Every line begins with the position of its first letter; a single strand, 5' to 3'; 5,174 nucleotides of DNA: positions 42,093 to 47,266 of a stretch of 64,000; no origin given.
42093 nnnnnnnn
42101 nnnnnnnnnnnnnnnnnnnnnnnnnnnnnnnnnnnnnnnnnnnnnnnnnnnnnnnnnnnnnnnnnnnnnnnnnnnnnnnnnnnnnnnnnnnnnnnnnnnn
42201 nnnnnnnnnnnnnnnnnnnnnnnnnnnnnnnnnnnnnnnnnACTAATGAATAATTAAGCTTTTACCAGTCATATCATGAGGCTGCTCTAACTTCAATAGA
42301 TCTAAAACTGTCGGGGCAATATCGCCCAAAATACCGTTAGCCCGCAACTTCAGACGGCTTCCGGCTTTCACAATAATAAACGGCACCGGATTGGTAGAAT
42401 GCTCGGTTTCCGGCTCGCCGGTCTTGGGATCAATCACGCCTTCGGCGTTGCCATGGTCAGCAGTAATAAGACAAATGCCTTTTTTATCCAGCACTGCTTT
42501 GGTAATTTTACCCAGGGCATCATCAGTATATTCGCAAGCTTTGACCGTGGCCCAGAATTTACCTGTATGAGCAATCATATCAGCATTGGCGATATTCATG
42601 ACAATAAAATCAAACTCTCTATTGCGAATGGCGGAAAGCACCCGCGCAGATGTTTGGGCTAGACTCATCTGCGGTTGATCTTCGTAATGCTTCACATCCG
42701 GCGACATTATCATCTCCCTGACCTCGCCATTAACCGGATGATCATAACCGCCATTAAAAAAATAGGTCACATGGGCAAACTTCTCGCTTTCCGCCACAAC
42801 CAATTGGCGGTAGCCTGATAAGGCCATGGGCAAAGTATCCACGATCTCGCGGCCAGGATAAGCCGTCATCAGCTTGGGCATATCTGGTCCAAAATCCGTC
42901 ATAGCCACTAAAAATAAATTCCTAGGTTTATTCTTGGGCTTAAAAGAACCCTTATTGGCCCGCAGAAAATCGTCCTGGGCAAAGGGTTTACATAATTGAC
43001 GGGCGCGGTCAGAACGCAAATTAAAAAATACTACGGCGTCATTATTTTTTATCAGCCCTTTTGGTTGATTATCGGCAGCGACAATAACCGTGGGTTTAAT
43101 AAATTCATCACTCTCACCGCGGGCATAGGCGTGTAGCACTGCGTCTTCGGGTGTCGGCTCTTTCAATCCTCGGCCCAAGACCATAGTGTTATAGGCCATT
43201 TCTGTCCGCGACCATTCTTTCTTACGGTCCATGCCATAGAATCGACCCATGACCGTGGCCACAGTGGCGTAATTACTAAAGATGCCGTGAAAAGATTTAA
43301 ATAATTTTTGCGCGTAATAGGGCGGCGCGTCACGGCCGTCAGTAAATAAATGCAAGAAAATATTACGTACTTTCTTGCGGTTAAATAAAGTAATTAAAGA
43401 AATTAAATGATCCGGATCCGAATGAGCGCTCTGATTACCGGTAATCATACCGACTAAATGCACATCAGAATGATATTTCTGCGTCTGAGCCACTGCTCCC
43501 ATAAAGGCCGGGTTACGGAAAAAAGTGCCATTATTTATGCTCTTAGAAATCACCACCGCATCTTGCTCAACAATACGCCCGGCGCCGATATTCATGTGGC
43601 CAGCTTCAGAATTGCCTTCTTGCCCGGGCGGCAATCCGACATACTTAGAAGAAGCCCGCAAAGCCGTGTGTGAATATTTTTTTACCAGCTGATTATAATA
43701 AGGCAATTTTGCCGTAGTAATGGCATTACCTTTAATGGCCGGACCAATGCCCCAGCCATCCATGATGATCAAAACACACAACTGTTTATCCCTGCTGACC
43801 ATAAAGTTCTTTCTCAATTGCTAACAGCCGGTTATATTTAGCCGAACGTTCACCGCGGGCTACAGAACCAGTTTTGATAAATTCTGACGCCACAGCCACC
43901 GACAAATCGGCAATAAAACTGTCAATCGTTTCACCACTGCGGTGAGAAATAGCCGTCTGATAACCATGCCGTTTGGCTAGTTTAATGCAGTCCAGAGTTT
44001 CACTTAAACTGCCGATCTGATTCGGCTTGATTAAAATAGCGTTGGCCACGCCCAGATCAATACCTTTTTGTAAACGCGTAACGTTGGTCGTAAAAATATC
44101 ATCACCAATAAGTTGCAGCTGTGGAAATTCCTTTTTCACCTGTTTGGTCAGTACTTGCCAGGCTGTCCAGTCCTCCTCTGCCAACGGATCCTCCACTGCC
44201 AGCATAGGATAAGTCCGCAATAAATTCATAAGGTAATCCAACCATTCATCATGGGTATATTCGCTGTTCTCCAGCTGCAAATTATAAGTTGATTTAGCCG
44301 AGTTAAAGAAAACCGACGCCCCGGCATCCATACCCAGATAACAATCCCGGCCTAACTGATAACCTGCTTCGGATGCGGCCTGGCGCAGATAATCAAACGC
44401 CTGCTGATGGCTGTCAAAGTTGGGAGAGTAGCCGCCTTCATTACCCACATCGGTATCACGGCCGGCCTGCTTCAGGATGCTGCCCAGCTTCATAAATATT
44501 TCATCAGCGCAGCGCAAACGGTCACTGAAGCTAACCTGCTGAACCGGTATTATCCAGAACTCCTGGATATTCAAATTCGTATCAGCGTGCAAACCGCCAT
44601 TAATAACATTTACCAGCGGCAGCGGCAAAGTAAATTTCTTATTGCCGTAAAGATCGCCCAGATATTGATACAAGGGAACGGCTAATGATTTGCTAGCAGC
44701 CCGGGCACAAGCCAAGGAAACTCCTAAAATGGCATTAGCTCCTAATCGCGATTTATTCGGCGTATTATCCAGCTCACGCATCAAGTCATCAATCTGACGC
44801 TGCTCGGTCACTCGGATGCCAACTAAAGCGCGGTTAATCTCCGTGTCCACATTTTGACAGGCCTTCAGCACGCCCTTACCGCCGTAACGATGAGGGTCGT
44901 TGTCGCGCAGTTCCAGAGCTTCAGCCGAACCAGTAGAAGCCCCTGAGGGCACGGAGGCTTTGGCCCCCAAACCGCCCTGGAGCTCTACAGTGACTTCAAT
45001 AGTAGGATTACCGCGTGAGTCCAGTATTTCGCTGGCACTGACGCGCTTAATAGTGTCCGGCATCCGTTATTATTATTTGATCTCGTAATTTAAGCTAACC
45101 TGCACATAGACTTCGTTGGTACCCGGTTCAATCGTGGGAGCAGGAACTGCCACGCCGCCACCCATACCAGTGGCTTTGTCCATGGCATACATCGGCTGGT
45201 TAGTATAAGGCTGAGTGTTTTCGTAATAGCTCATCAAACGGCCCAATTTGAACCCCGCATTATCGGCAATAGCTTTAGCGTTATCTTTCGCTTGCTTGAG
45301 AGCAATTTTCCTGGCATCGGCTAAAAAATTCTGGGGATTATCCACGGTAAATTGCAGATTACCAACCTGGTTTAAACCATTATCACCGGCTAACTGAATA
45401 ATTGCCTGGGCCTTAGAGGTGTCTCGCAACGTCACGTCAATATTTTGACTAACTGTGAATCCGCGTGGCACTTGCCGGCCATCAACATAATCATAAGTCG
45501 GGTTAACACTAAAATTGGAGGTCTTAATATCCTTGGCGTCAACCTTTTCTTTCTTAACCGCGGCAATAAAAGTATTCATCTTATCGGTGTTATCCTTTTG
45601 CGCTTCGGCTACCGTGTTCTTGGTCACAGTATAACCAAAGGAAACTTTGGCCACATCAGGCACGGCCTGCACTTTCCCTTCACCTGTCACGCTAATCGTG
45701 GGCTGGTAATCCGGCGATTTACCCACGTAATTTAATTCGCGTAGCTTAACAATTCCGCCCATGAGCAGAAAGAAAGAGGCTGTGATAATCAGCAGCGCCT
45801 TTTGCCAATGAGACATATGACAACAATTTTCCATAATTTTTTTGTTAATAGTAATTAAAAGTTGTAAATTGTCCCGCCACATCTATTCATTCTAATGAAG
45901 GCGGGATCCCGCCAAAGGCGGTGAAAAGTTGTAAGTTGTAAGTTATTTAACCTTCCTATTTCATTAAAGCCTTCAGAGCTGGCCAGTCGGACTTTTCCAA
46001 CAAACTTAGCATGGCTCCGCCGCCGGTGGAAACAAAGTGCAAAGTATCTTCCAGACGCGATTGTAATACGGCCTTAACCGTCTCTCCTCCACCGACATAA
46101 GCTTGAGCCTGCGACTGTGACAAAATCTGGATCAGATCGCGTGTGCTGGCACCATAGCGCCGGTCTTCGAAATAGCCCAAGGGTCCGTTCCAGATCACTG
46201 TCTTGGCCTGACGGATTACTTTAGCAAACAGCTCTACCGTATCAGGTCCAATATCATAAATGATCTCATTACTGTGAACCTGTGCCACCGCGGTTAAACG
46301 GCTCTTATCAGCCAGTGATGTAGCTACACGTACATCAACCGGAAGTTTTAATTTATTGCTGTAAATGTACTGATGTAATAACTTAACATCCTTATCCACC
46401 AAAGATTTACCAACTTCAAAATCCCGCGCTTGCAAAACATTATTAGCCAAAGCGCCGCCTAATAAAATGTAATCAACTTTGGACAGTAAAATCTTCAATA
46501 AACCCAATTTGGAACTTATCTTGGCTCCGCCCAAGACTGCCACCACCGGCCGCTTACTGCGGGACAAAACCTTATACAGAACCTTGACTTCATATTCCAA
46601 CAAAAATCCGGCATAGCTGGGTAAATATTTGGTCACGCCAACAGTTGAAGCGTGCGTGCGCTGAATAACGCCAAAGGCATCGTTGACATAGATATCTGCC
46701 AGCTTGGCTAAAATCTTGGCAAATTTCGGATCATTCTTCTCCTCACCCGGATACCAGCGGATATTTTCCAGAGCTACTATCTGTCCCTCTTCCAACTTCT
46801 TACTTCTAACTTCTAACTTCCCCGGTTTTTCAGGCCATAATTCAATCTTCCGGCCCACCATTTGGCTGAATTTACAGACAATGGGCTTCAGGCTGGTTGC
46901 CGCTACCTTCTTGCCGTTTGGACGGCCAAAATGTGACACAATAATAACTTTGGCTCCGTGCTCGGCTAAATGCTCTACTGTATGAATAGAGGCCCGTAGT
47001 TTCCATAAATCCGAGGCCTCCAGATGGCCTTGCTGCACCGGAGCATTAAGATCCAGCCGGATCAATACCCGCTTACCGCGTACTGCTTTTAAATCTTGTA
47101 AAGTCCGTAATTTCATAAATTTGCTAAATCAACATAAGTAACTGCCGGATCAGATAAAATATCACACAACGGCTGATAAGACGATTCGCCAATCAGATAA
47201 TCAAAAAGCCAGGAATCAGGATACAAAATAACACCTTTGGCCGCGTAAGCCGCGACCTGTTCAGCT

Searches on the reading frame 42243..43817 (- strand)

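Call 11: search_protein_families(library=pfam, proteins=[window:42243-43817:-], max_evalue=0.001)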
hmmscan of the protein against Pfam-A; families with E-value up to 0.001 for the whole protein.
window:42243-43817:- (524 aa): 3 families
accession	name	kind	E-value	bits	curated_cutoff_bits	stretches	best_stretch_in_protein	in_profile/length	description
PF01676.23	Metalloenzyme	-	3.2e-65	220.6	24.3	1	14-511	3-251/252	Metalloenzyme superfamily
PF06415.18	iPGM_N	-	8.6e-59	199.1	27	1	90-309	1-215/217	BPG-independent PGAM N-terminus (iPGM_N)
PF00884.28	Sulfatase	-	3.1e-05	23.9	25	0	426-508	208-299/301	Sulfatase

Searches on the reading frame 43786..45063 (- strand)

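Call 11: search_protein_families(library=pfam, proteins=[window:43786-45063:-], max_evalue=0.001)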
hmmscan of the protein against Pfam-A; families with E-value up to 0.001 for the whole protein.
window:43786-45063:- (425 aa): 4 families
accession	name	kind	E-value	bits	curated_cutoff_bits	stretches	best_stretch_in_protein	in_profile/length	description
PF00113.28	Enolase_C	-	4.4e-92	309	21.5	1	144-420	2-281/296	Enolase, C-terminal TIM barrel domain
PF03952.21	Enolase_N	-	2.8e-56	189.7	35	1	5-135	1-131/131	Enolase, N-terminal domain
PF07476.17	MAAL_C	-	1.9e-05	24.4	27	1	270-393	91-216/249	Methylaspartate ammonia-lyase C-terminus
PF13378.12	MR_MLE_C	-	4.8e-05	23.6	29.4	1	267-397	53-175/219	Enolase C-terminal domain-like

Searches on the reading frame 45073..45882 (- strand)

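Call 11: search_protein_families(library=pfam, proteins=[window:45073-45882:-], max_evalue=0.001)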
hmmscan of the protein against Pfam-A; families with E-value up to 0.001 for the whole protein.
window:45073-45882:- (269 aa): 1 family
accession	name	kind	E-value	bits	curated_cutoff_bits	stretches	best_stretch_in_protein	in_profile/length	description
PF04402.19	SIMPL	-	1.2e-51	176.3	25.2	1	63-266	1-205/205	Protein of unknown function (DUF541)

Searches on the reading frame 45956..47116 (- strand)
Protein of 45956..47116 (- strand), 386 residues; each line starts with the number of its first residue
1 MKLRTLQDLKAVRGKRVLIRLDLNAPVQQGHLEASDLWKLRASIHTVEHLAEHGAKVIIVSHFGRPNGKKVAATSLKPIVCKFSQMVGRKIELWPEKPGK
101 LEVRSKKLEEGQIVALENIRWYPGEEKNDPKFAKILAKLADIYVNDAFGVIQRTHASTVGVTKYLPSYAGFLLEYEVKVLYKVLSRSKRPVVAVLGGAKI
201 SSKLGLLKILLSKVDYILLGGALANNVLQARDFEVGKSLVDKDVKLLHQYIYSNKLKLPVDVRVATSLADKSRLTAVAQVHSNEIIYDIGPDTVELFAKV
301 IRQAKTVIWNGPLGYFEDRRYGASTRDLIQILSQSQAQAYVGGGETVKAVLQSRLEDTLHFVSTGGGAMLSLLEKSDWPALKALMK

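Call 11: search_protein_families(library=pfam, proteins=[window:45956-47116:-], max_evalue=0.001)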
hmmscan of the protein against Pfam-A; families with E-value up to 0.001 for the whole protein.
window:45956-47116:- (386 aa): 1 family
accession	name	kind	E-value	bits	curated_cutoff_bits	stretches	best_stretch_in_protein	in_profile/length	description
PF00162.24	PGK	-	2.5e-118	395.8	27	1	7-374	2-377/379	Phosphoglycerate kinase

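Call 12: find_encoding_contigs(protein=window:45956-47116:-, flank=10000, max_places=6)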
Protein window:45956-47116:- (386 aa): no gene with exactly this product is on record in the collection.

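Call 70: list_cluster_members(proteins=[P0009, window:45956-47116:-, window:43786-45063:-, window:62083-63357:+, window:47890-48108:-, window:52384-52995:-, window:54885-55184:-, window:40655-42241:-])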
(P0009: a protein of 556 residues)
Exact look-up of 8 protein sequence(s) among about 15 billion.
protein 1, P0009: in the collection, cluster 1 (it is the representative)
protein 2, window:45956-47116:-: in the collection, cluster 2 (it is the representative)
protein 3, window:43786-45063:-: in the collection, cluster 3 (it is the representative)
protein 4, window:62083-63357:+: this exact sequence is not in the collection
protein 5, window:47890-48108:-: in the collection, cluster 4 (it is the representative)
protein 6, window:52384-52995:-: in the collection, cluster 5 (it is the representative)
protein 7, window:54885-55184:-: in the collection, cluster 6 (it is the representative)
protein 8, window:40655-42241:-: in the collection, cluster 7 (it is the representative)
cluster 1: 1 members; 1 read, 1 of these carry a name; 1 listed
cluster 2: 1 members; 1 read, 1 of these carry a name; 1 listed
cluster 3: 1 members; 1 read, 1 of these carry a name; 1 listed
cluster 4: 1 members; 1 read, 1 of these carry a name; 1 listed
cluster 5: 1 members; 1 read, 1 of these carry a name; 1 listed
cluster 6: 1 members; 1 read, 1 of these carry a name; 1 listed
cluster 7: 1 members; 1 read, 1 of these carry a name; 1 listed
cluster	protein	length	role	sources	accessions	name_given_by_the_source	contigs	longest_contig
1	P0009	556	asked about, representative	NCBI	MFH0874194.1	MAG: RHS repeat-associated core domain-containing protein [Candidatus Komeilibacteria ...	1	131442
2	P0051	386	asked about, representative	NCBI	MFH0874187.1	MAG: phosphoglycerate kinase [Candidatus Komeilibacteria bacterium]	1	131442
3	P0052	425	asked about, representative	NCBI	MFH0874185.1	MAG: phosphopyruvate hydratase [Candidatus Komeilibacteria bacterium]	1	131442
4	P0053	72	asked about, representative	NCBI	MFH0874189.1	MAG: DUF2283 domain-containing protein [Candidatus Komeilibacteria bacterium]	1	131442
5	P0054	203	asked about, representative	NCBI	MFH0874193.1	MAG: hypothetical protein V1846_05145 [Candidatus Komeilibacteria bacterium]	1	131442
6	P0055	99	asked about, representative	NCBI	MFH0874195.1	MAG: hypothetical protein V1846_05155 [Candidatus Komeilibacteria bacterium]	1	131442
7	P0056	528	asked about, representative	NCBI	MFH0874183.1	MAG: 2,3-bisphosphoglycerate-independent phosphoglycerate mutase [Candidatus ...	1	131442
